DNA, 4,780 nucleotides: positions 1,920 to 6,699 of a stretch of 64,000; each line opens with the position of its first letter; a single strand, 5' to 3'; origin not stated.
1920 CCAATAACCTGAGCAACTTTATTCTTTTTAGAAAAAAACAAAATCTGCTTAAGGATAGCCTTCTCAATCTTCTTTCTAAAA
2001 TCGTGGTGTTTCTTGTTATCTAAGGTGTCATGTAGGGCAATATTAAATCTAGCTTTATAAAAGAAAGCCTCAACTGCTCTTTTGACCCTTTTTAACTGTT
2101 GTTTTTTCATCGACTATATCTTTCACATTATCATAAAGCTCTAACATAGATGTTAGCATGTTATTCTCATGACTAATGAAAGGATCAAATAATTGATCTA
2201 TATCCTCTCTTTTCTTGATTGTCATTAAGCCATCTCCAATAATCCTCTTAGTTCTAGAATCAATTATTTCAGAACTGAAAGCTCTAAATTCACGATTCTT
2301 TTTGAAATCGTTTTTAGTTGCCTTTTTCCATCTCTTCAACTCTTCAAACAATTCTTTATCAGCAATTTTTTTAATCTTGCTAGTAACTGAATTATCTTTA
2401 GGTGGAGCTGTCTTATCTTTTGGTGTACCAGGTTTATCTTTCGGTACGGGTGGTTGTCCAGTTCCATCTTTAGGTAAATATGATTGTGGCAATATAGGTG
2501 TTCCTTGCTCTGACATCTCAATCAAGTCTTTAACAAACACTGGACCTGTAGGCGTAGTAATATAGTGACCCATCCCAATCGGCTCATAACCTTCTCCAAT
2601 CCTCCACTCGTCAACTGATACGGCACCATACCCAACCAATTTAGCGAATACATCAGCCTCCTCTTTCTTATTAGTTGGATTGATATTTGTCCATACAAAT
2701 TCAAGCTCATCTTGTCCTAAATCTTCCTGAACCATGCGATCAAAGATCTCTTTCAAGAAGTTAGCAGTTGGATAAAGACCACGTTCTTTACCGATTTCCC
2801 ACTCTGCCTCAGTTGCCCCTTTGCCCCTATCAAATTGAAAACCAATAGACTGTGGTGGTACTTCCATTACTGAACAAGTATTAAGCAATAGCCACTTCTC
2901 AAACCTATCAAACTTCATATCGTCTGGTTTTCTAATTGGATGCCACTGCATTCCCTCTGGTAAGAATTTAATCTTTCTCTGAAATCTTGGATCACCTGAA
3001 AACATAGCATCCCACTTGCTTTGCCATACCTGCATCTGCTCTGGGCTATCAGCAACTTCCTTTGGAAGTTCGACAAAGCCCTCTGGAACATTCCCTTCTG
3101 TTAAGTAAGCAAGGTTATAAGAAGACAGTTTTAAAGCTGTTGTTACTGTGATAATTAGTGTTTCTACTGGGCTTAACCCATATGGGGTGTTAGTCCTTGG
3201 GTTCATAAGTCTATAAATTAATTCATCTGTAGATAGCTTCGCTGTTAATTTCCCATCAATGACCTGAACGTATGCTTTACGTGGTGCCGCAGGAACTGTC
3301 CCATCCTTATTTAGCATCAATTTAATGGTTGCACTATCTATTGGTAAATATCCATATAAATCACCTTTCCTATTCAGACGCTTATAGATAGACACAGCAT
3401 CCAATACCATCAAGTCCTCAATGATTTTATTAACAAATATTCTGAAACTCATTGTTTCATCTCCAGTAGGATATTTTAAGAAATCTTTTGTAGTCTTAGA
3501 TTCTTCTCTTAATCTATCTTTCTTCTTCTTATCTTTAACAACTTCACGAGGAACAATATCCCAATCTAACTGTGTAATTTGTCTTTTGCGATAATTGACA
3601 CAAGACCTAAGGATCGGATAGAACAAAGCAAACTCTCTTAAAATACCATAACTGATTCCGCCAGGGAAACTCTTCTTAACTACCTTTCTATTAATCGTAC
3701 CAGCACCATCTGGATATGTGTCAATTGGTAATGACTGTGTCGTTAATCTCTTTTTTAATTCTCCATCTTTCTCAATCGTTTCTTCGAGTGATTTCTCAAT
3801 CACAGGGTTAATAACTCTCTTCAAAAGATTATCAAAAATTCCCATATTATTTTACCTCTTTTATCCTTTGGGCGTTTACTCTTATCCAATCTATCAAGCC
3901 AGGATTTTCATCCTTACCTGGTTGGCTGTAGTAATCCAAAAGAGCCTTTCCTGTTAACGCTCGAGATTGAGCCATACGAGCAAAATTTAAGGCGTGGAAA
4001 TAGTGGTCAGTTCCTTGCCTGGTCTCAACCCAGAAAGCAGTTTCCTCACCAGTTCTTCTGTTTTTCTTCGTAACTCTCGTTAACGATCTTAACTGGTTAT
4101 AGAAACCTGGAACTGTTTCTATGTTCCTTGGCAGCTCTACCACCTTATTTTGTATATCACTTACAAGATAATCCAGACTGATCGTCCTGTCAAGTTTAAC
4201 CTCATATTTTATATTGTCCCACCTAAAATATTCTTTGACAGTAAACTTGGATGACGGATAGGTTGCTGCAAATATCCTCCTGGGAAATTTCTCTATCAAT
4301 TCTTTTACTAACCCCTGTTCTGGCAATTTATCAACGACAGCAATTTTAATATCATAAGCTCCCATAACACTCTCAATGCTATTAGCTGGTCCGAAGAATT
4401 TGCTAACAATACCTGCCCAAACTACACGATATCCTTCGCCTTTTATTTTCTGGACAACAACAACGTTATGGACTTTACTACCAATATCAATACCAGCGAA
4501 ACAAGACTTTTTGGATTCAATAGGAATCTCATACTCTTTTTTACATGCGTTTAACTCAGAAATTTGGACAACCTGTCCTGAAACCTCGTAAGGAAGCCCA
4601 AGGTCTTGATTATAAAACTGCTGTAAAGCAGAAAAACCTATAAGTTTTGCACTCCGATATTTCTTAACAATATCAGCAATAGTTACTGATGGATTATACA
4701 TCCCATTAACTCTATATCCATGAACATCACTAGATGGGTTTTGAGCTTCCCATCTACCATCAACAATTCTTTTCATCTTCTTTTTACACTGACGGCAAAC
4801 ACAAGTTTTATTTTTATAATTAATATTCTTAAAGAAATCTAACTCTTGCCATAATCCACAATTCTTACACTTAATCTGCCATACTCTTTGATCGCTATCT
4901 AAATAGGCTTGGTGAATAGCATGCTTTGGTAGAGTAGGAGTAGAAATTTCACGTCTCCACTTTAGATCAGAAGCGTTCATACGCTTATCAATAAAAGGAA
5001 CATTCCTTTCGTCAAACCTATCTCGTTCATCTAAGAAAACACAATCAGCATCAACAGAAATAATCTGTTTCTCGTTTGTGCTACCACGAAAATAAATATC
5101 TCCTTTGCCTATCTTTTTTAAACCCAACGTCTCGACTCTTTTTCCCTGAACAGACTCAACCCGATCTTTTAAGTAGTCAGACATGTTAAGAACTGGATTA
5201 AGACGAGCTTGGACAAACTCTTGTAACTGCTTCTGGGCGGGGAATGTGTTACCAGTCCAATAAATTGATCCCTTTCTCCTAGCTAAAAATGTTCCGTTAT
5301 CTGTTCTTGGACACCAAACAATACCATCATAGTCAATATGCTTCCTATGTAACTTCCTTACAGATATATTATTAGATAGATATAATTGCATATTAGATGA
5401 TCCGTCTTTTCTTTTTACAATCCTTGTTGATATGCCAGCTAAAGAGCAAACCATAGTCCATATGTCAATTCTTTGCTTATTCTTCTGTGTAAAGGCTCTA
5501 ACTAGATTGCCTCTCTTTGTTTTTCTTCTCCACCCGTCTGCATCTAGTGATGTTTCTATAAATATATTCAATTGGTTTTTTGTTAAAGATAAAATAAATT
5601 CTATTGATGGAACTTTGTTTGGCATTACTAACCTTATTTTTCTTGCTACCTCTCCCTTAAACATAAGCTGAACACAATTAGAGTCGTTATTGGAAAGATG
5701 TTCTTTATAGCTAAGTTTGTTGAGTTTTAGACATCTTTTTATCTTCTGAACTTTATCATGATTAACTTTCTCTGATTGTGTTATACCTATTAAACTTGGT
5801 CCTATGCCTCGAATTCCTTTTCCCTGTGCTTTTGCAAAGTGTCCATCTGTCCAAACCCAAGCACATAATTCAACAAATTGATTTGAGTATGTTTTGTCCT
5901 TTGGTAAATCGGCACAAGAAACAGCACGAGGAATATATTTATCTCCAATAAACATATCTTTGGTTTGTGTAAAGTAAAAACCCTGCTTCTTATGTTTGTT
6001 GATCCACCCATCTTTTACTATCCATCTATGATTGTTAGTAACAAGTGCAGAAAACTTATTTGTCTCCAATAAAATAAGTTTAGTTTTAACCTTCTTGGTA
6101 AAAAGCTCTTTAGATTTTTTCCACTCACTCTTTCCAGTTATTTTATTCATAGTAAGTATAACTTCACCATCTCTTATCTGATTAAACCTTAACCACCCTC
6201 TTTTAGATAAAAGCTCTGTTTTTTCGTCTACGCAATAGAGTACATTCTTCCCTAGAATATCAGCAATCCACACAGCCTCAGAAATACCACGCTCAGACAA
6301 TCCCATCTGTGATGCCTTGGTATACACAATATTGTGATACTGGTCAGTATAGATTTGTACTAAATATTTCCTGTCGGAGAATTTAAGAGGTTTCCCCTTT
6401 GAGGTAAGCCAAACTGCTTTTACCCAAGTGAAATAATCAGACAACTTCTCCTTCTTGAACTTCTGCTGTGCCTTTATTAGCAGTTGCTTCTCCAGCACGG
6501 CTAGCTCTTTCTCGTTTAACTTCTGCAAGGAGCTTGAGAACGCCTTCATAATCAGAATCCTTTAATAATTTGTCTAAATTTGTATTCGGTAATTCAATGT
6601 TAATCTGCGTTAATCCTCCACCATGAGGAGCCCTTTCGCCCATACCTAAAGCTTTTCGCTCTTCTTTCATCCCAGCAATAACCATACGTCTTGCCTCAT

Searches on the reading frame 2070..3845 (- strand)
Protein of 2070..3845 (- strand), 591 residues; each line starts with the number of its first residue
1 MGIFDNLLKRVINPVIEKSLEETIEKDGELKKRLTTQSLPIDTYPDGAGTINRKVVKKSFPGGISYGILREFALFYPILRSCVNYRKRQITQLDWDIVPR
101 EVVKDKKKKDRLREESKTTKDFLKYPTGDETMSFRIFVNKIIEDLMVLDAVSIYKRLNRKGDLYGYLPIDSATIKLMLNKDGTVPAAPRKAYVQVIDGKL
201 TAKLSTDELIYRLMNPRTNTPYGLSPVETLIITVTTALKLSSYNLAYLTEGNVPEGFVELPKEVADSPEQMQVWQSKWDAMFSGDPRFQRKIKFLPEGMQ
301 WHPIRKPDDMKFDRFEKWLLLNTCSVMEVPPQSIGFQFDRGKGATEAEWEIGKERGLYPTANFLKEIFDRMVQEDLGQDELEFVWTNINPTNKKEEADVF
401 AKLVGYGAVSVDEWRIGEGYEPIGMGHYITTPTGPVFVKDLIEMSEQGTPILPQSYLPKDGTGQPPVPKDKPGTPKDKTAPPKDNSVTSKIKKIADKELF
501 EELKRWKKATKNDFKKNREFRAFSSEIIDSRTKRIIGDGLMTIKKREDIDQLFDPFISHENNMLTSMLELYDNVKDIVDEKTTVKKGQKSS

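Call 13: search_protein_families(library=pfam, proteins=[window:2070-3845:-])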
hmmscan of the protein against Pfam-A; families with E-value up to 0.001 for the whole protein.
window:2070-3845:- (591 aa): 1 family
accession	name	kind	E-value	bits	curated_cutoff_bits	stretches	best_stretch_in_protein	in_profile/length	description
PF04860.17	Phage_portal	-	1.3e-26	94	39.1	1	79-416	3-318/321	Phage portal protein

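Call 17: search_dna_similar(query=window:2070-3845:-, collection=phages, mode=protein, max_rows=20)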
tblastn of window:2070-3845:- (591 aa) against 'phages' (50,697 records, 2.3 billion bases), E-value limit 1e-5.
Records with a match: 759; places in all: 759; records where one place covers at least 80% of the query: 0.
Best place of each record, by identity: <60% 759.
By first word of the organism name: Staphylococcus 322; Bacillus 242; Enterococcus 69; Listeria 54; Thermus 11; Lactobacillus 7; Bacteroides 6; Moraxella 6; Leptospira 5; Arthrobacter 4; and 22 more.
By host as written in the record: Staphylococcus aureus 106; - 65; Listeria monocytogenes 43; Staphylococcus sp. 27; Bacillus cereus 26; Bacillus subtilis 26; Bacillus thuringiensis subsp. kurstaki 20; Enterococcus faecalis 20; and 201 more.
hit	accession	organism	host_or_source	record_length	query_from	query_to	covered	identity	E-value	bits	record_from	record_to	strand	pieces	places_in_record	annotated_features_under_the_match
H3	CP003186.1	Thermoanaerobacterium phage THSA-485A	Thermoanaerobacterium saccharolyticum ...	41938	68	462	67%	30.9%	3e-50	193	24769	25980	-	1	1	hypothetical protein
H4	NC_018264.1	Thermoanaerobacterium phage THSA-485A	Thermoanaerobacterium saccharolyticum ...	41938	68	462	67%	30.9%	3e-50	193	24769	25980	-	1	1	portal protein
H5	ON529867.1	Brevundimonas phage vB_BpoS-Strzyga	Brevundimonas pondensis LVF1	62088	44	454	70%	29.4%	9e-45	177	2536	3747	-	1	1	putative portal protein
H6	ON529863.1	Brevundimonas phage vB_BpoS-Polewnik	Brevundimonas pondensis LVF1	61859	44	454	70%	29.4%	3e-44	175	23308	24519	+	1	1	putative portal protein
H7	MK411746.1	Arthrobacter phage Sonali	Arthrobacter globiformis B-2979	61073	62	415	60%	29.0%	4e-39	159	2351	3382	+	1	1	3: portal and MuF-like fusion protein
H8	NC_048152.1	Arthrobacter phage Sonali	Arthrobacter globiformis B-2979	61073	62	415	60%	29.0%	4e-39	159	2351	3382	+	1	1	3: portal protein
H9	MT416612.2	Bacillus phage YungSlug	Bacillus thuringiensis kurstaki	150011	1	447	76%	22.0%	1e-19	100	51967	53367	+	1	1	portal protein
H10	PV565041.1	Pseudomonas phage Jeremy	Pseudomonas putida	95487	61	463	68%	24.2%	1e-16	91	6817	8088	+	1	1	portal protein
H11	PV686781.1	Alicyclobacillus phage MMB025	Alicyclobacillus acidoterrestris MMB007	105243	63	449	65%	25.1%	1e-34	146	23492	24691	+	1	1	portal protein | hypothetical protein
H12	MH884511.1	Exiguobacterium phage vB_EalM-132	Exiguobacterium alkaliphilum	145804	21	450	73%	22.2%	5e-18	95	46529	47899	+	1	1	portal protein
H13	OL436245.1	Staphylococcus phage vB_SurM-PSU4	Staphylococcus ureilyticus ATCC 49330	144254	66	429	62%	25.3%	5e-19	98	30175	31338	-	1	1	portal protein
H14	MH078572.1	Staphylococcus phage phiSA_BS1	Staphylococcus sp. ATCC 25923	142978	66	429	62%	25.2%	6e-20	100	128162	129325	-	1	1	hypothetical protein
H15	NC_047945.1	Staphylococcus phage phiSA_BS1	Staphylococcus sp. ATCC 25923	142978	66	429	62%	25.2%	6e-20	100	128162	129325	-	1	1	portal protein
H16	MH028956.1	Staphylococcus phage phiSA_BS2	Staphylococcus aureus ATCC 25923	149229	66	429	62%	25.2%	6e-20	100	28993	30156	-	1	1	hypothetical protein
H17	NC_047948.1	Staphylococcus phage phiSA_BS2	Staphylococcus aureus ATCC 25923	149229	66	429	62%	25.2%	6e-20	100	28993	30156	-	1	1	portal protein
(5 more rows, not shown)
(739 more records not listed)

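Call 18: find_related_loci(query=window:2070-3845:-, collection=viral_contigs, flank=10000)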
Query window:2070-3845:- (591 aa) in viral_contigs; peptide patterns used: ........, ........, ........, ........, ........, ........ (x = any residue, [..] = any of these).
13 stretches matched a pattern; 6 encode a relative of the query (tblastn E <= 1e-3); 6 distinct loci.
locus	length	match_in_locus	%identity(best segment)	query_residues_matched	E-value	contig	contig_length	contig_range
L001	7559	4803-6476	59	1-583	0e+0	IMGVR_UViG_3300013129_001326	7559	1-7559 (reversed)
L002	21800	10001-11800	55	1-582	0e+0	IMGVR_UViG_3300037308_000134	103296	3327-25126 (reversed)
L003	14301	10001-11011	77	249-586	0e+0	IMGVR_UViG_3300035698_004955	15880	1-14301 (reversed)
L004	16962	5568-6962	36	62-556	4e-97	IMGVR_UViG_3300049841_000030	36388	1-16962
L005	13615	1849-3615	54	1-577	0e+0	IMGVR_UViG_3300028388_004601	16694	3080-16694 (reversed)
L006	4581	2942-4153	26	45-388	3e-32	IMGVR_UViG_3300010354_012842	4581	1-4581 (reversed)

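Call 60: find_related_loci(query=A1, collection=genome_contigs, flank=10000)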
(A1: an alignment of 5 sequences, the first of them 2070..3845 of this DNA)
Query A1 (591 aa) in genome_contigs; peptide patterns used: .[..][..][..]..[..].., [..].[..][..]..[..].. (x = any residue, [..] = any of these).
43 stretches matched a pattern; 3 encode a relative of the query (tblastn E <= 1e-3); 3 distinct loci.
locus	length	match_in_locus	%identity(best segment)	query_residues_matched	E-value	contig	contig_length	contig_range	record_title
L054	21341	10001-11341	35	62-528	2e-83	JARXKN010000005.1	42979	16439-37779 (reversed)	MAG: Patescibacteria group bacterium isolate bin06 NODE_206_length_42979_cov_30.138105, whole genome shotgun sequence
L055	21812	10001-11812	32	3-587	2e-86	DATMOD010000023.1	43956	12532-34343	MAG TPA_asm: Patescibacteria group bacterium isolate SMAG_U12867 k141_3213732, whole genome shotgun sequence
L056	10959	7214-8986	54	1-577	0e+0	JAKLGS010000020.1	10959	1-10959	MAG: Patescibacteria group bacterium isolate RA.bin45 RA.bin45_20, whole genome shotgun sequence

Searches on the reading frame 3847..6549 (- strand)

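Call 13: search_protein_families(library=pfam, proteins=[window:3847-6549:-])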
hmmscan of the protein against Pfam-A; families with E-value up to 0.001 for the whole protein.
window:3847-6549:- (900 aa): 2 families
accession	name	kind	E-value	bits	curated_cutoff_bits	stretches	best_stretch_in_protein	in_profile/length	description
PF05876.18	GpA_ATPase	-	9.3e-19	68.5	25.6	1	436-592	63-233/247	Phage terminase large subunit gpA, ATPase domain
PF20454.4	GpA_nuclease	-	3.1e-07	30.3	22.5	1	610-675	2-70/294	Terminase large subunit gpA, endonuclease domain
